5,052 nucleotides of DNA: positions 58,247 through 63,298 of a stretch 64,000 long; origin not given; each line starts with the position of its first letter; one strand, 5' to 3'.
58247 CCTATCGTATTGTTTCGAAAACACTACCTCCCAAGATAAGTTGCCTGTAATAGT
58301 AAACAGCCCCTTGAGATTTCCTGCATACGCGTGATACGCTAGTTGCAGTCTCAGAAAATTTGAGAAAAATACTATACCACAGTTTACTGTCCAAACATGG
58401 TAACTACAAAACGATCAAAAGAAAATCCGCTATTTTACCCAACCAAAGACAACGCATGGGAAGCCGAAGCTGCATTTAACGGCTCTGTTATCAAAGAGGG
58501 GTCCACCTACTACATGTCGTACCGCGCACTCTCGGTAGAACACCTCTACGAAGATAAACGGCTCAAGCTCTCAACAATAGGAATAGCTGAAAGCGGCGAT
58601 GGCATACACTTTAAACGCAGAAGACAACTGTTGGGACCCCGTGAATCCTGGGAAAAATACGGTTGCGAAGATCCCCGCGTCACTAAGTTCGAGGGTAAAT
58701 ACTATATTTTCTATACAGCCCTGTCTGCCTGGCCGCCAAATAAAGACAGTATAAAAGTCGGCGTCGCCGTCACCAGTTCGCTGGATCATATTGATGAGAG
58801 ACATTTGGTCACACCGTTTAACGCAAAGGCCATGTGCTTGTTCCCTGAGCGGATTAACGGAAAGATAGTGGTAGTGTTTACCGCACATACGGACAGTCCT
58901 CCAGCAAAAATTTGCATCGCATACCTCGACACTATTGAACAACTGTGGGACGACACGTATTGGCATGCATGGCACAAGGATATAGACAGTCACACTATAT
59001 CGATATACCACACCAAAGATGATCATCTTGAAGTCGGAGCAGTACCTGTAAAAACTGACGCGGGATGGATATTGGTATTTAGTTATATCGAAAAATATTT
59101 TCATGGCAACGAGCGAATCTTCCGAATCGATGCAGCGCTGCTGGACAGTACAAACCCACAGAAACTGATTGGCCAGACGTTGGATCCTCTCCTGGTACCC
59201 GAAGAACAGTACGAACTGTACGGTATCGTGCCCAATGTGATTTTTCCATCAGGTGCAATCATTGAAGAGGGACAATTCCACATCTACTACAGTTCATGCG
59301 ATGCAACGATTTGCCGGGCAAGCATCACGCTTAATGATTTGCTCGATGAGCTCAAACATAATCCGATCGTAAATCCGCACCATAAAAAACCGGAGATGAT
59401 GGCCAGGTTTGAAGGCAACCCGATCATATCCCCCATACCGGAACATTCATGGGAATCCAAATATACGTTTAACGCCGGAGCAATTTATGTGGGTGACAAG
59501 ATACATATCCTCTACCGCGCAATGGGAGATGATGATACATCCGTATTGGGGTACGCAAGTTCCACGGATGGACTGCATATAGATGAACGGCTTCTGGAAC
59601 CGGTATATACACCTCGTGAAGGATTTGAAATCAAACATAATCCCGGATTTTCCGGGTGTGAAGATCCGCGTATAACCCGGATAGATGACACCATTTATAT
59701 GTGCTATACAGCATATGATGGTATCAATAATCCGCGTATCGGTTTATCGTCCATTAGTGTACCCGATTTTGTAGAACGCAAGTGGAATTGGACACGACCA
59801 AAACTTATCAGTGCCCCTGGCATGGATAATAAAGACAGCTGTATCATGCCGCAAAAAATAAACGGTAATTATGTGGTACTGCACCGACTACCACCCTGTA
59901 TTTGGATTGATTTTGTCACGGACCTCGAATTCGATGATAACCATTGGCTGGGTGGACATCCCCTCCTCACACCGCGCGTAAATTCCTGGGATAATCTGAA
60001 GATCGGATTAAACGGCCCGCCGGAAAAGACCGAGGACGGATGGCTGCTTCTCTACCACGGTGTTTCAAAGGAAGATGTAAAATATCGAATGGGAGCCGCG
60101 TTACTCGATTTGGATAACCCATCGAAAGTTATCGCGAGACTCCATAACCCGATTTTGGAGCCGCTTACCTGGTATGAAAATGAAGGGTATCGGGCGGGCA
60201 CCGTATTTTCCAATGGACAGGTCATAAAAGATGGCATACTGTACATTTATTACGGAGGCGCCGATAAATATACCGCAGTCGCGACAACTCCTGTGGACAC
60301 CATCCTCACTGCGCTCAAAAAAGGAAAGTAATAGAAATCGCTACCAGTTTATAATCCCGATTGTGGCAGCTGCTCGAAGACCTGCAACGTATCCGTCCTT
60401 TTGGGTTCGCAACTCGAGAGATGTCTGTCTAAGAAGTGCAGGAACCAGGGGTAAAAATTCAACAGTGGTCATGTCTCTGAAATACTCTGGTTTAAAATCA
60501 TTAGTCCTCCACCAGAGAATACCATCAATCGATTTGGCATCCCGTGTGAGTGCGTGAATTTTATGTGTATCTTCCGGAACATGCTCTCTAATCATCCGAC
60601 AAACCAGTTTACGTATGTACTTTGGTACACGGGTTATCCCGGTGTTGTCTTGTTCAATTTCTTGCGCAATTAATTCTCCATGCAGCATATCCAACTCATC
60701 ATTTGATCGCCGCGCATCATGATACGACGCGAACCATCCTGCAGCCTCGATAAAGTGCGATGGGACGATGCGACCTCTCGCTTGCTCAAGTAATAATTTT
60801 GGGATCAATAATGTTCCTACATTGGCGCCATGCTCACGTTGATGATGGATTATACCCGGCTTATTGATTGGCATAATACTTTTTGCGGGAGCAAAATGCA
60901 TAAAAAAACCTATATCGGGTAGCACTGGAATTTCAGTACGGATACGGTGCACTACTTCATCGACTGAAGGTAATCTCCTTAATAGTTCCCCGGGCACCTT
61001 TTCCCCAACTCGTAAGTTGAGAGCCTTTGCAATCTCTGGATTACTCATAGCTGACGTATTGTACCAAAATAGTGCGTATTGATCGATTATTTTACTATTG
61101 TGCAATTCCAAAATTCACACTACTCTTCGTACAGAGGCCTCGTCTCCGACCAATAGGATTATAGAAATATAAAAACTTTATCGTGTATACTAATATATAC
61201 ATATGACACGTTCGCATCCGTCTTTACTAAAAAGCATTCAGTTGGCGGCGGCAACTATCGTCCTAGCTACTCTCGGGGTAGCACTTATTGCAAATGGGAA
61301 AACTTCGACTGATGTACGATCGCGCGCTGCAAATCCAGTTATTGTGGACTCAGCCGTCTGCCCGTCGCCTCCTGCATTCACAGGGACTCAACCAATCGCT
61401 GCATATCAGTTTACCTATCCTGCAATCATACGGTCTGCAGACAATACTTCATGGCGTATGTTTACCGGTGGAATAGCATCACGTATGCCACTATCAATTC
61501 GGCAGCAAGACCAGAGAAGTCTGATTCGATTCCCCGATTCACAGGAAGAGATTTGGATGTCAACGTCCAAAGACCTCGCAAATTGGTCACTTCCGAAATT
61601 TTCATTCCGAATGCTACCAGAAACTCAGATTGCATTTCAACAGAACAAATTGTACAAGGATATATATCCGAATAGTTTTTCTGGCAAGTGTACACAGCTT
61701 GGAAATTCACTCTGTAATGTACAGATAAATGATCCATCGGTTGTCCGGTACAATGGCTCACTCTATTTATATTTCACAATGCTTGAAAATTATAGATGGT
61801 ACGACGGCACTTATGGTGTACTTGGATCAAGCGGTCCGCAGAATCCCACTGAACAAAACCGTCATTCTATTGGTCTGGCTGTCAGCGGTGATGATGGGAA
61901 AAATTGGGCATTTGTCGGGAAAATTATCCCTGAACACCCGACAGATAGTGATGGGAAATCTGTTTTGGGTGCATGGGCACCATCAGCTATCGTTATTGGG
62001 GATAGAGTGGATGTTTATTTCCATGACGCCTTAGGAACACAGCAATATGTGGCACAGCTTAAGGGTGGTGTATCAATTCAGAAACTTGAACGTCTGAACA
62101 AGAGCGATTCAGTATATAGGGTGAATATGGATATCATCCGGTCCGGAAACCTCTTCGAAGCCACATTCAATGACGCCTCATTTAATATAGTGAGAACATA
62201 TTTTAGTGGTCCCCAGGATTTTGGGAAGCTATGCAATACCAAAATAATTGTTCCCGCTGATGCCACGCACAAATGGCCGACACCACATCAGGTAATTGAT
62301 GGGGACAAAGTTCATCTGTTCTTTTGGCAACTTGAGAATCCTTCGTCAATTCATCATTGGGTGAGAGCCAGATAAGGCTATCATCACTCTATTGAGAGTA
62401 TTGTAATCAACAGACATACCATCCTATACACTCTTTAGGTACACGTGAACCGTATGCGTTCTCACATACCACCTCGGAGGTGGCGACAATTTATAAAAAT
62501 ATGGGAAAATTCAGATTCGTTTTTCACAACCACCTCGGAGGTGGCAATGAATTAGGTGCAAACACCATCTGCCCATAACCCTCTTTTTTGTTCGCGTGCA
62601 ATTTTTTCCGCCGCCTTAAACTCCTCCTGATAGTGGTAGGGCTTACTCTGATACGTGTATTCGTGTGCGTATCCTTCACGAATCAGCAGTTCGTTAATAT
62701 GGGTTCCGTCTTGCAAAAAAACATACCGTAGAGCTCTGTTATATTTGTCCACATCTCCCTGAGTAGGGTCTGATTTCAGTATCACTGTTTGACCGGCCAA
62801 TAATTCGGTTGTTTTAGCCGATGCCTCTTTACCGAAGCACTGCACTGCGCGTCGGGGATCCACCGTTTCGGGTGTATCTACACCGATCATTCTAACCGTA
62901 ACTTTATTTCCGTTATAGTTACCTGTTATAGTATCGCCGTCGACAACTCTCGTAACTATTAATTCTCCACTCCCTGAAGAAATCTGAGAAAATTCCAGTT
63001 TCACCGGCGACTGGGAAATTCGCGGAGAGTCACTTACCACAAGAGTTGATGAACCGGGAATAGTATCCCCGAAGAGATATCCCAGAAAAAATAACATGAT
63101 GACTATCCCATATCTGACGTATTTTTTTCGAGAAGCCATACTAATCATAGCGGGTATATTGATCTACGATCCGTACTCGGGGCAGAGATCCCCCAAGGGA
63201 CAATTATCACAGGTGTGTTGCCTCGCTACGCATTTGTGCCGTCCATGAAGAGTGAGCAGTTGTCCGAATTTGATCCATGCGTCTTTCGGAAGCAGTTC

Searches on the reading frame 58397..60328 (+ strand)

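Call 24: search_protein_families(library=pfam, proteins=[window:58397-60328:+], max_evalue=0.001)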
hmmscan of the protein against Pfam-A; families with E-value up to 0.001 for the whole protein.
window:58397-60328:+ (644 aa): 1 family
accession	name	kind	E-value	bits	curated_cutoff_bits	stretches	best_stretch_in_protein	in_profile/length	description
PF04041.19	Glyco_hydro_130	-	6.4e-92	308.3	26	2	355-641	33-319/320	beta-1,4-mannooligosaccharide phosphorylase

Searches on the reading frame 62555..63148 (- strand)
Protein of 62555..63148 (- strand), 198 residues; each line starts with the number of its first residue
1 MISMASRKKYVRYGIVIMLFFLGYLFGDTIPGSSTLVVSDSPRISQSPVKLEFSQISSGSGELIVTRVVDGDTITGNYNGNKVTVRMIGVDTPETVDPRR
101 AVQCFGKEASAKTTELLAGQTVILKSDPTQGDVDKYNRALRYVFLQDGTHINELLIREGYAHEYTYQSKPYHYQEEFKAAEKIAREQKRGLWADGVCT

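Call 36: search_protein_families(library=pfam, proteins=[window:62555-63148:-], max_evalue=0.00001)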
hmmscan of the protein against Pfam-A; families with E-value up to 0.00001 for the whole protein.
window:62555-63148:- (198 aa): 1 family
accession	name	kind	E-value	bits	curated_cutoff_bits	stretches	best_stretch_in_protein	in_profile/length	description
PF00565.23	SNase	-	1.1e-26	93.8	21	1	84-194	1-107/107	Staphylococcal nuclease homologue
